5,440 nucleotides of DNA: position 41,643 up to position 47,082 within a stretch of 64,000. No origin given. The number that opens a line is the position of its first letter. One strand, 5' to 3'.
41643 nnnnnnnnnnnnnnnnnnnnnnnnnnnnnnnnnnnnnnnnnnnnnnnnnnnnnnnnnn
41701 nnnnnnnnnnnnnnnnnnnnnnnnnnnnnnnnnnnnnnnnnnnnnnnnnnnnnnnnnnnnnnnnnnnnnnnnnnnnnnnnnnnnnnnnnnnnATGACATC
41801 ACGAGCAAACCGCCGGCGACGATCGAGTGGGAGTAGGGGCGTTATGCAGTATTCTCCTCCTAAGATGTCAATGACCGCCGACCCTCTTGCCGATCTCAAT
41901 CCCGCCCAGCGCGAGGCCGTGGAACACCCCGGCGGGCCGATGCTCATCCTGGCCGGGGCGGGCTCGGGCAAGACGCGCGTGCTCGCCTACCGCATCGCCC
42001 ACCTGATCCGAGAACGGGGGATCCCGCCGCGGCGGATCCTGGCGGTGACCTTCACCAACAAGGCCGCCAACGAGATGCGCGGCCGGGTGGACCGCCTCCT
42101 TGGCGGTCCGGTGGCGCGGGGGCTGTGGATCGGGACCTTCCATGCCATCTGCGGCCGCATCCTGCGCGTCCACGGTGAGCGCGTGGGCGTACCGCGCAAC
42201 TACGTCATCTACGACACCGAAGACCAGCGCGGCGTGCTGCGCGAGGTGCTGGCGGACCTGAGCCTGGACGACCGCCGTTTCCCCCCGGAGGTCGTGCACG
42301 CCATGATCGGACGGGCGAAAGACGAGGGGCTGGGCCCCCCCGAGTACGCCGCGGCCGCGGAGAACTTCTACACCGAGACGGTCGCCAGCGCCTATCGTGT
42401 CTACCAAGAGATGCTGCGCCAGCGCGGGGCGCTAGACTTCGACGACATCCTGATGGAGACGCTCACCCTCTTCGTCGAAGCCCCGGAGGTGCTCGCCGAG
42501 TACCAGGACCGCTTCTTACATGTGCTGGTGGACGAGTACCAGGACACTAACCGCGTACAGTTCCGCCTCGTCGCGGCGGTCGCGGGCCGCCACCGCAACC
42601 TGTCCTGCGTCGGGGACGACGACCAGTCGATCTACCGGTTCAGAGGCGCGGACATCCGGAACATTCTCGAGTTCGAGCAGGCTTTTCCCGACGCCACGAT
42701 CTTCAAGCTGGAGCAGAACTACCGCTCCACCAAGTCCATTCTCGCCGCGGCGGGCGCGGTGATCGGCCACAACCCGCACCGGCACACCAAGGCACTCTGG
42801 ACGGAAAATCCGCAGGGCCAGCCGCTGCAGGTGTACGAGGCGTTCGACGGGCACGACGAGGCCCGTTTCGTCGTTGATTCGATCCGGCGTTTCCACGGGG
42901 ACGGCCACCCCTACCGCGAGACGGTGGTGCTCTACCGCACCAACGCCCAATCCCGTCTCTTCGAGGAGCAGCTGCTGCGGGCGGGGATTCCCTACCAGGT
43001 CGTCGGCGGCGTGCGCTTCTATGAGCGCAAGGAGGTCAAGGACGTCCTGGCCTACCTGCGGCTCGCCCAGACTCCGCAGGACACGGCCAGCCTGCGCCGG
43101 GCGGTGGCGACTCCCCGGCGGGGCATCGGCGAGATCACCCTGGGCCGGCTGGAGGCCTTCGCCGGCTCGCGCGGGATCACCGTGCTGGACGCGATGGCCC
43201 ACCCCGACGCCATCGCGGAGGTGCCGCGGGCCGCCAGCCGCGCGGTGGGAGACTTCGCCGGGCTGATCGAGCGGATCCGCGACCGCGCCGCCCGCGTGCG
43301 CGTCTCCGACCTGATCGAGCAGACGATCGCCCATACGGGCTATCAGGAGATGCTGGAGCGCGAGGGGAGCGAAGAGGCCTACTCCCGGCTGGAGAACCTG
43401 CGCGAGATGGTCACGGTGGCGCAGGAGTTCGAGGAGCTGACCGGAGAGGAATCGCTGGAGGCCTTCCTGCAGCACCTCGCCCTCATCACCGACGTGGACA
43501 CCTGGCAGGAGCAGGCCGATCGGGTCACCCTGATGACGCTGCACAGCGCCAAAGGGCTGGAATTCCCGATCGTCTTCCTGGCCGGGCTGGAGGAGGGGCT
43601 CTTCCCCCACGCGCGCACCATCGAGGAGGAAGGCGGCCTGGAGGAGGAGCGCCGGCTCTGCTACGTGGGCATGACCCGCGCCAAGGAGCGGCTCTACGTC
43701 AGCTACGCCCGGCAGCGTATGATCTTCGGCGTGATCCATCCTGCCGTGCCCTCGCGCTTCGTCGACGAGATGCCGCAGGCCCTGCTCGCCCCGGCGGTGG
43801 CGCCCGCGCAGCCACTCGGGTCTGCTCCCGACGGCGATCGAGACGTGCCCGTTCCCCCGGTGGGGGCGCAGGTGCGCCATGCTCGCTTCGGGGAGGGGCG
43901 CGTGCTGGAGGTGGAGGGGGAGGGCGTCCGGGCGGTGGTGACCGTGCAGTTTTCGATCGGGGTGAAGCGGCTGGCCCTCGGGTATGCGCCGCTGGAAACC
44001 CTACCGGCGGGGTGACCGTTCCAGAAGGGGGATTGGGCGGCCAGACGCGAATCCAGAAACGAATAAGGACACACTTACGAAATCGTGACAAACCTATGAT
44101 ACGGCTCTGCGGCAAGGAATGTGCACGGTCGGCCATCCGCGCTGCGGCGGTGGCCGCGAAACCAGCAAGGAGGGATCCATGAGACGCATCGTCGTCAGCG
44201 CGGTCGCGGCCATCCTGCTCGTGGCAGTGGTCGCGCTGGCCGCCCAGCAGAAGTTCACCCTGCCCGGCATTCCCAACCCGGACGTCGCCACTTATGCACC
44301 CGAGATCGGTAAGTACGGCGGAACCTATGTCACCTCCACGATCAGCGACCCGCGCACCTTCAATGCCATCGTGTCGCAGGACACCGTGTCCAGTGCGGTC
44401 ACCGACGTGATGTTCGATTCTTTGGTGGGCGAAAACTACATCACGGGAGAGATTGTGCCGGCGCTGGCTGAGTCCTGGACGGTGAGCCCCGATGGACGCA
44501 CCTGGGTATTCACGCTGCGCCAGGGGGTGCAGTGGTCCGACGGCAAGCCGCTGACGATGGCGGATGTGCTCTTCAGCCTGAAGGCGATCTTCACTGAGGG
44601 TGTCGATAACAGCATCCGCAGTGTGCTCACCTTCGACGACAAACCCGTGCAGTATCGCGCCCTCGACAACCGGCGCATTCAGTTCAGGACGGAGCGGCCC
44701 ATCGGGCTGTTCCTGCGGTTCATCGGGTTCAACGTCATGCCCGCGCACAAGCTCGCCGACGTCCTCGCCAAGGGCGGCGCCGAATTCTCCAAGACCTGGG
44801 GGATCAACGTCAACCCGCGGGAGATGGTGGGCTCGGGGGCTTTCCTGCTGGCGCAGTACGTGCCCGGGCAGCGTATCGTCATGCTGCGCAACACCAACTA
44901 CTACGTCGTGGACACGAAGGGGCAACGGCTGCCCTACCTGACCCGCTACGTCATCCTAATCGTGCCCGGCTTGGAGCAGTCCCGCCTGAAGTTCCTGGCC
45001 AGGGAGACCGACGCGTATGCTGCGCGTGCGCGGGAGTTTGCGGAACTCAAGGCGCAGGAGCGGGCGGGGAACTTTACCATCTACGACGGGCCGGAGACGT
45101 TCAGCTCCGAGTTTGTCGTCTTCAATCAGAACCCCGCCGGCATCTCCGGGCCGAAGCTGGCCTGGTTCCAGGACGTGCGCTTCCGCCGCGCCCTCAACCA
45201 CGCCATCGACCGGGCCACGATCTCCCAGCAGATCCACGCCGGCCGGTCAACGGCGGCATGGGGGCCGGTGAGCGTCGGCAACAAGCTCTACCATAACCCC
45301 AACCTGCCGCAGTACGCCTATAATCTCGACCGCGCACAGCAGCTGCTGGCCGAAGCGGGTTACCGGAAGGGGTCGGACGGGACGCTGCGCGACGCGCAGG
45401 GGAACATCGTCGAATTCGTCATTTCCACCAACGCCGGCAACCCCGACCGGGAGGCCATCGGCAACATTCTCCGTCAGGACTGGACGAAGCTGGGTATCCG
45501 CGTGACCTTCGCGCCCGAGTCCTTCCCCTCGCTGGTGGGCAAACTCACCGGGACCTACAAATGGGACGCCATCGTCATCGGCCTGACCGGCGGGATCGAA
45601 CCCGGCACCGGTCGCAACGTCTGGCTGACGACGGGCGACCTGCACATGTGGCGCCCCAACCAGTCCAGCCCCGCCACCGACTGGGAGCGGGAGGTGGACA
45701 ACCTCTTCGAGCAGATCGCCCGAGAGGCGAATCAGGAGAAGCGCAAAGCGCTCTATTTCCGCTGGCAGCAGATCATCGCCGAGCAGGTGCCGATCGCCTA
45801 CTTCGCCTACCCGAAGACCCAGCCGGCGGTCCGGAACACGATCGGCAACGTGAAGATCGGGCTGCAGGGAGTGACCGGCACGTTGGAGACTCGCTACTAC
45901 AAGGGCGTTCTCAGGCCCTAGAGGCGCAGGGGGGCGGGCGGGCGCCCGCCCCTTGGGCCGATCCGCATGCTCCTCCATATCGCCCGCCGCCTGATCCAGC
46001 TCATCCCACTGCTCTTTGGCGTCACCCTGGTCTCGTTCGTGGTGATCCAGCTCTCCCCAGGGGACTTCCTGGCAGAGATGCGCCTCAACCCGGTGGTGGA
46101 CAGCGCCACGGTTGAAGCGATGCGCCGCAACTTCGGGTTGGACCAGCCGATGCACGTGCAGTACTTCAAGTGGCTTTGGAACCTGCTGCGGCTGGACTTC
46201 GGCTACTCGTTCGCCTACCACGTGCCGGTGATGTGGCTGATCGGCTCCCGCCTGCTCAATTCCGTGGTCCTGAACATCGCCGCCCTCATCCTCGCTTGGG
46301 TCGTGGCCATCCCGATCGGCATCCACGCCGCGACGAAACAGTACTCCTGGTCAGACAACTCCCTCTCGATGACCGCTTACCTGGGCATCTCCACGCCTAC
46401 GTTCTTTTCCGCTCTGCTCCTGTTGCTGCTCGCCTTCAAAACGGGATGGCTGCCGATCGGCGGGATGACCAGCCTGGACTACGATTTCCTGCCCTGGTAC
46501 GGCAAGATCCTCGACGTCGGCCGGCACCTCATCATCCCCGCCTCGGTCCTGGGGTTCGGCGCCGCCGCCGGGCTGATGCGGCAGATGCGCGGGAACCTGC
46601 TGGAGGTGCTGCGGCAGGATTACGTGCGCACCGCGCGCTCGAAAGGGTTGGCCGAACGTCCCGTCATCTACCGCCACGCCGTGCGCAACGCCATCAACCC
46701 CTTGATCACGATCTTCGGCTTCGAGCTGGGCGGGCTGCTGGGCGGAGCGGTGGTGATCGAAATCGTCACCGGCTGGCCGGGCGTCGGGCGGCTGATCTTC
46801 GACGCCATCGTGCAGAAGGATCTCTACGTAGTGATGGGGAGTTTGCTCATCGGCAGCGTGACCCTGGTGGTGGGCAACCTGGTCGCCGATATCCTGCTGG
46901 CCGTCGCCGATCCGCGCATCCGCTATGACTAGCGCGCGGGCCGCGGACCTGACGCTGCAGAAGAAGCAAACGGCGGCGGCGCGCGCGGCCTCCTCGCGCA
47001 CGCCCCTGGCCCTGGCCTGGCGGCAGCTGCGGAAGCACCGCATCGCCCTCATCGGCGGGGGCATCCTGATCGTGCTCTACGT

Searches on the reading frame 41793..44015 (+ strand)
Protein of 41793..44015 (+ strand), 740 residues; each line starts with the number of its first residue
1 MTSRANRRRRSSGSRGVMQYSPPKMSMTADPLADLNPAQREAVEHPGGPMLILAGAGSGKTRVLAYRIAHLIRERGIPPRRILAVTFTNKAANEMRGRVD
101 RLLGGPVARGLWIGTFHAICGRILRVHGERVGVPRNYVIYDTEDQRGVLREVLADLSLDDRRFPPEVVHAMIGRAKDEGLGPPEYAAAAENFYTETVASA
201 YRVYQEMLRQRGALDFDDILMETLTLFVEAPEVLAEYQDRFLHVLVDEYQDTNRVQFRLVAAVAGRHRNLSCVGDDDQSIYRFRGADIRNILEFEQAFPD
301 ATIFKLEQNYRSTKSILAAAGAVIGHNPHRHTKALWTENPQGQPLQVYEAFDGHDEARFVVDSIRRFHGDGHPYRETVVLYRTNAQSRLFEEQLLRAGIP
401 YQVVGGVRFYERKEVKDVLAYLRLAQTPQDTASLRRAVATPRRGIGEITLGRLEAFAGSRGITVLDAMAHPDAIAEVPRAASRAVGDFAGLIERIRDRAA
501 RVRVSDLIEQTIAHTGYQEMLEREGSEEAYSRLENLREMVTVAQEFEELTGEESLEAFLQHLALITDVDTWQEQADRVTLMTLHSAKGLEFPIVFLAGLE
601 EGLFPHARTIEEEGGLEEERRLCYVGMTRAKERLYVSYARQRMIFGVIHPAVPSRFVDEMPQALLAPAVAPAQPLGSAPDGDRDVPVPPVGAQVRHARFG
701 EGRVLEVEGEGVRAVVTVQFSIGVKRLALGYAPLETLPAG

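Call 46: search_protein_families(library=pfam, proteins=[window:41793-44015:+], max_evalue=0.01)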
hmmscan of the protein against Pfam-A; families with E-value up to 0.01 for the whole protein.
window:41793-44015:+ (740 aa): 7 families
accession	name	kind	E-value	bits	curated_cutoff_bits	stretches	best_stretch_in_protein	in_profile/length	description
PF00580.27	UvrD-helicase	-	2.9e-91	306.3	23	1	35-299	1-271/271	UvrD/REP helicase N-terminal domain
PF13361.12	UvrD_C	-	8.1e-79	266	25.6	1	305-640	2-349/350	UvrD-like helicase C-terminal domain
PF13245.12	AAA_19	-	1e-23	84.4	25.1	1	39-284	1-134/134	AAA domain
PF13538.12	UvrD_C_2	-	7.9e-10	38.9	27.4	1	578-636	2-51/52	UvrD-like helicase C-terminal domain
PF21196.3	PcrA_UvrD_tudor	-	2.5e-08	34.1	23.9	1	690-735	1-47/48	PcrA/UvrD tudor domain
PF13604.12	AAA_30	-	2.3e-06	27.9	27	1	35-98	2-65/191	AAA domain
PF01443.25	Viral_helicase1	-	6.4e-05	23.3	21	0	552-635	153-225/228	Viral superfamily 1 RNA helicase core domain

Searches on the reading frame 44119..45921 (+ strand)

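Call 47: search_protein_families(library=pfam, proteins=[window:44119-45921:+], max_evalue=0.01)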
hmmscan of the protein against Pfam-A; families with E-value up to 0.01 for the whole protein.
window:44119-45921:+ (600 aa): 1 family
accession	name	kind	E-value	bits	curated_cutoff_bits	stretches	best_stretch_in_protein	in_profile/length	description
PF00496.27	SBP_bac_5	-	1.3e-75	255.3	32.4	1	111-493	1-350/368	Bacterial extracellular solute-binding proteins, family 5 Middle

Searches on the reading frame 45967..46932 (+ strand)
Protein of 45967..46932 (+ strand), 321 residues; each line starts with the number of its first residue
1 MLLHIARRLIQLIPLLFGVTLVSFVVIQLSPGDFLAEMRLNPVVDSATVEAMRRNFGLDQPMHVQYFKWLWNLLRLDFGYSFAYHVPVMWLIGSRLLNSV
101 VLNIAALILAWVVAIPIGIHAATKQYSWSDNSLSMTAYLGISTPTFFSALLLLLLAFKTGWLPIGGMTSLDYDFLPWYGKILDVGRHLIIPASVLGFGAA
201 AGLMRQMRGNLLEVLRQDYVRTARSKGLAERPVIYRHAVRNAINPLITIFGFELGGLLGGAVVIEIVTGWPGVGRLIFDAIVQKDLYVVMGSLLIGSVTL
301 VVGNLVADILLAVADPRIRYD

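Call 47: search_protein_families(library=pfam, proteins=[window:45967-46932:+], max_evalue=0.01)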
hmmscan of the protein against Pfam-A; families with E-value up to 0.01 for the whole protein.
window:45967-46932:+ (321 aa): 2 families
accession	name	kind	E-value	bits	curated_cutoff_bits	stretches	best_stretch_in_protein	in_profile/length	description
PF00528.27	BPD_transp_1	-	5.4e-35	121.2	26.4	1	114-319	1-183/184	Binding-protein-dependent transport system inner membrane component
PF19300.4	BPD_transp_1_N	-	5.7e-09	36.6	23.8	1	1-74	1-73/114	Binding-prot-dependent transport system membrane comp, N-term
